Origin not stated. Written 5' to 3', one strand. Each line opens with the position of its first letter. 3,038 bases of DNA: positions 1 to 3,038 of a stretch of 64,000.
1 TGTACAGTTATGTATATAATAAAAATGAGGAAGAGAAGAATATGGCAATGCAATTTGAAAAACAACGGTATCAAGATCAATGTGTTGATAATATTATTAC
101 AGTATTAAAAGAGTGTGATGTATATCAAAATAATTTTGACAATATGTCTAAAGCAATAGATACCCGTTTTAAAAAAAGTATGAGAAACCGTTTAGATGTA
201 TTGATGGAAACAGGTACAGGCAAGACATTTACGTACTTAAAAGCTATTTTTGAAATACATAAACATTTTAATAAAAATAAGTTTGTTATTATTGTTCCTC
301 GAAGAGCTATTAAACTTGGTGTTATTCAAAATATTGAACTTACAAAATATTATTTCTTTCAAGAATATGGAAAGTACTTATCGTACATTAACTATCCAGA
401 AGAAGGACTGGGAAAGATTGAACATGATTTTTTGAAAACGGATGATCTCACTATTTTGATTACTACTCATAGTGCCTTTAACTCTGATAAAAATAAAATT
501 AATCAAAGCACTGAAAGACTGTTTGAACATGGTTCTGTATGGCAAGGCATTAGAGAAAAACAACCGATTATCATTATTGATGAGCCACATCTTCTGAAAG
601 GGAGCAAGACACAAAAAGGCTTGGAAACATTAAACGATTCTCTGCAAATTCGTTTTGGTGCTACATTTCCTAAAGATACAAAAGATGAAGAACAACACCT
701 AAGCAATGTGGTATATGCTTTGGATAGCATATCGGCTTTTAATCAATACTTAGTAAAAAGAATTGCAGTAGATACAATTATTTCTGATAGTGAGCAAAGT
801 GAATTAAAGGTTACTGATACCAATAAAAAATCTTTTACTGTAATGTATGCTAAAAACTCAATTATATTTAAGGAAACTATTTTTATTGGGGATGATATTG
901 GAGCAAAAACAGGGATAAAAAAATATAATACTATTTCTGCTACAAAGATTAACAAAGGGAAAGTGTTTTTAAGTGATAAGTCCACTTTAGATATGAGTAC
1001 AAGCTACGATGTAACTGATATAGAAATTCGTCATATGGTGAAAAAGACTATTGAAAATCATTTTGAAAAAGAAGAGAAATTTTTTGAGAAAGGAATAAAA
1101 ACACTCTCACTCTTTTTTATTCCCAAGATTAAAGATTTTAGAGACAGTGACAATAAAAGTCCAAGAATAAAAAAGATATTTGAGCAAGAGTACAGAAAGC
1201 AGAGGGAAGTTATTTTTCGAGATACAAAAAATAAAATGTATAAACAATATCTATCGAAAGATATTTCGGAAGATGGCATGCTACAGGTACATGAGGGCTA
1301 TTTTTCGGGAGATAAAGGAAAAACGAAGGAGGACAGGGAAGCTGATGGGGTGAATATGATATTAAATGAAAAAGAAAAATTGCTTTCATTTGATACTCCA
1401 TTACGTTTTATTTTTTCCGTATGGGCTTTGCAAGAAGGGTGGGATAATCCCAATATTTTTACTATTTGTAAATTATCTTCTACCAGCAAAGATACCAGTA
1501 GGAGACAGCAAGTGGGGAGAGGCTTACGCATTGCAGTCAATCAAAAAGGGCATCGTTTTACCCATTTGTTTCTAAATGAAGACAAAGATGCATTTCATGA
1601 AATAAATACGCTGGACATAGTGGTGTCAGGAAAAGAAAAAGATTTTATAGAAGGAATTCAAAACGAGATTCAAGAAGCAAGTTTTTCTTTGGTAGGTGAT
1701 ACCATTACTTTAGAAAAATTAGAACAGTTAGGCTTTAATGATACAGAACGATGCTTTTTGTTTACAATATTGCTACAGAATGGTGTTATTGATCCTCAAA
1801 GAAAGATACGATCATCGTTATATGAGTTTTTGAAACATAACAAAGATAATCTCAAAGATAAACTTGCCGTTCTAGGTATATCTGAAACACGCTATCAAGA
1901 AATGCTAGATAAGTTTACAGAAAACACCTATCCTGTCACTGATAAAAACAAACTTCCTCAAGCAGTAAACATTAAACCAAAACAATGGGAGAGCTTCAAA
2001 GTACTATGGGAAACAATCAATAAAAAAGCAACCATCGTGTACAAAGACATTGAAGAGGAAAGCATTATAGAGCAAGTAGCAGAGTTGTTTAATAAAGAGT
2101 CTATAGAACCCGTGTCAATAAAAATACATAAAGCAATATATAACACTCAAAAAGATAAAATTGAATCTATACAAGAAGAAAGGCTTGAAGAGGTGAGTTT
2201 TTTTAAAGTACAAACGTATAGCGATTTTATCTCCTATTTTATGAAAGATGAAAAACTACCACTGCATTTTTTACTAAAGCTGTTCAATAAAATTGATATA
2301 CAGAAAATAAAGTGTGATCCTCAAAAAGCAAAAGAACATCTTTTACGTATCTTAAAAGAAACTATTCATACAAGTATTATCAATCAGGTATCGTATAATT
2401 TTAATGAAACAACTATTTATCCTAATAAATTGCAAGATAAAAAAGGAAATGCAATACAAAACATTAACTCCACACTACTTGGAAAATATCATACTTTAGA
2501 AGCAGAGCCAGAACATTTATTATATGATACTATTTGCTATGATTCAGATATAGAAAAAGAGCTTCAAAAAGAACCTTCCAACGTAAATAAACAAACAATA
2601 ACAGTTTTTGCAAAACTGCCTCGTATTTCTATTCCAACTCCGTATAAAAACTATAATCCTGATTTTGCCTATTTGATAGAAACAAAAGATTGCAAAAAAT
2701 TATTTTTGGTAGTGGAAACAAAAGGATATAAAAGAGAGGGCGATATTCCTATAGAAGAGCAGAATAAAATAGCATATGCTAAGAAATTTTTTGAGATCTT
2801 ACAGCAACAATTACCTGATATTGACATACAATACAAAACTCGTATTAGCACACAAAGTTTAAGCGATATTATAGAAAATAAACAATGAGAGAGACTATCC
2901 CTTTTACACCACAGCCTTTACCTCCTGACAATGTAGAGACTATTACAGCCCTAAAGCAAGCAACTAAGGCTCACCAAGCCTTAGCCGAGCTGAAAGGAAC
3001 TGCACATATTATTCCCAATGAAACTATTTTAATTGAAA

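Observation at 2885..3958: Catalytically intact, auto-inhibited Fic gene overlapping the res stop codon by 4 nt, inside a Type III R-M operon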

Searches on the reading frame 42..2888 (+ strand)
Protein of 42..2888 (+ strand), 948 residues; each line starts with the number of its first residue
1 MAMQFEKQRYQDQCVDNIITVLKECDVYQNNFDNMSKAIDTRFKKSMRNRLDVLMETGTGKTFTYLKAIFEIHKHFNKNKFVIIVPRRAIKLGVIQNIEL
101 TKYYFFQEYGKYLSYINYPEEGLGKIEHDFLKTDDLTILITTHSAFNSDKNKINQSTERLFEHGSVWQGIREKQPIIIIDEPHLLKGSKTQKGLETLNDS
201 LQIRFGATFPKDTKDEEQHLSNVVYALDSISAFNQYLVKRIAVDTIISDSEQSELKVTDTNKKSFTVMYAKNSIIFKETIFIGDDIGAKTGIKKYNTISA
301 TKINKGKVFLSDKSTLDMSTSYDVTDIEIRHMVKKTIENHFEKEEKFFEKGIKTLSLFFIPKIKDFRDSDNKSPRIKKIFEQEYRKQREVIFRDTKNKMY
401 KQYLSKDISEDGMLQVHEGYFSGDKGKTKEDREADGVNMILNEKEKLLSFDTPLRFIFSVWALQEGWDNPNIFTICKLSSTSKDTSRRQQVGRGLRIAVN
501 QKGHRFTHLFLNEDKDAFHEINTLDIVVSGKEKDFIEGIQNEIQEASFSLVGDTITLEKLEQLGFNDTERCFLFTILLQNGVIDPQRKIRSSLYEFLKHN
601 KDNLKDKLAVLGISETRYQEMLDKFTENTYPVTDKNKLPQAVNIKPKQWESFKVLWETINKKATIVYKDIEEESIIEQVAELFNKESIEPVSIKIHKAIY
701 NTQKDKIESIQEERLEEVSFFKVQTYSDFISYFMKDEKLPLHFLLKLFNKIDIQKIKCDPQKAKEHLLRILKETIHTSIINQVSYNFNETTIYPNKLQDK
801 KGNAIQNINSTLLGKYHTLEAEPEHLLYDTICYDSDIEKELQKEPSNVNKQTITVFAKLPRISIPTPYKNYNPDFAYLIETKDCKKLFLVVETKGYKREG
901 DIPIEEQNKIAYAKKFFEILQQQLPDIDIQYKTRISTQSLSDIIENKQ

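Call 3: search_protein_families(library=pfam, proteins=[window:42-2888:+])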
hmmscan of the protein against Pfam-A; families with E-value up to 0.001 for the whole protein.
window:42-2888:+ (948 aa): 3 families
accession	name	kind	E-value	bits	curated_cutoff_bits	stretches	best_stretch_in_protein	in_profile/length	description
PF19778.5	RE_endonuc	-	2e-25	89.2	23.4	1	825-935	2-105/108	Endonuclease domain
PF04851.21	ResIII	-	1.6e-17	64.3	22.5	1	7-210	4-163/164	Type III restriction enzyme, res subunit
PF00270.35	DEAD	-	4.6e-10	39.9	26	1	53-214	19-165/167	DEAD/DEAH box helicase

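Call 4: search_protein_families(library=ncbifam, proteins=[window:42-2888:+])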
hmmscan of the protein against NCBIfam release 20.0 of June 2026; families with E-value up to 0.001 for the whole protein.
window:42-2888:+ (948 aa): 2 families
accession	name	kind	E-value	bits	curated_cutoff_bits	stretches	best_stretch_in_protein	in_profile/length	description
NF012027.0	PRK15483.1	equivalog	7.3e-140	467.7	564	1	1-946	1-981/986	type III restriction-modification system endonuclease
TIGR04095.1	dnd_restrict_1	equivalog_domain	7.8e-08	31.7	600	1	36-213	14-171/451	DNA phosphorothioation system restriction enzyme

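Call 12: search_protein_families(library=padloc, proteins=[window:42-2888:+], max_evalue=0.001)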
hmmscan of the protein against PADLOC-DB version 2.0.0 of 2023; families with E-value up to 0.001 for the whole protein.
window:42-2888:+ (948 aa): 5 families
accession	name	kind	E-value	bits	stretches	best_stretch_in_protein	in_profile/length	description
PDLC03649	REase_III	-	1.1e-121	405.6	1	26-946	48-969/973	Type III restriction enzyme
PDLC03647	REase_III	-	2.2e-121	404.8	1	40-930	77-974/989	Type III restriction enzyme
PDLC03648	REase_III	-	3.2e-06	23.6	1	454-501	311-358/871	Type III restriction enzyme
PDLC03653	REase_III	-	4.3e-05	19.8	0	445-498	417-470/883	Type III restriction enzyme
PDLC03650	REase_III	-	0.00014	18.4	1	452-504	376-428/898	Type III restriction enzyme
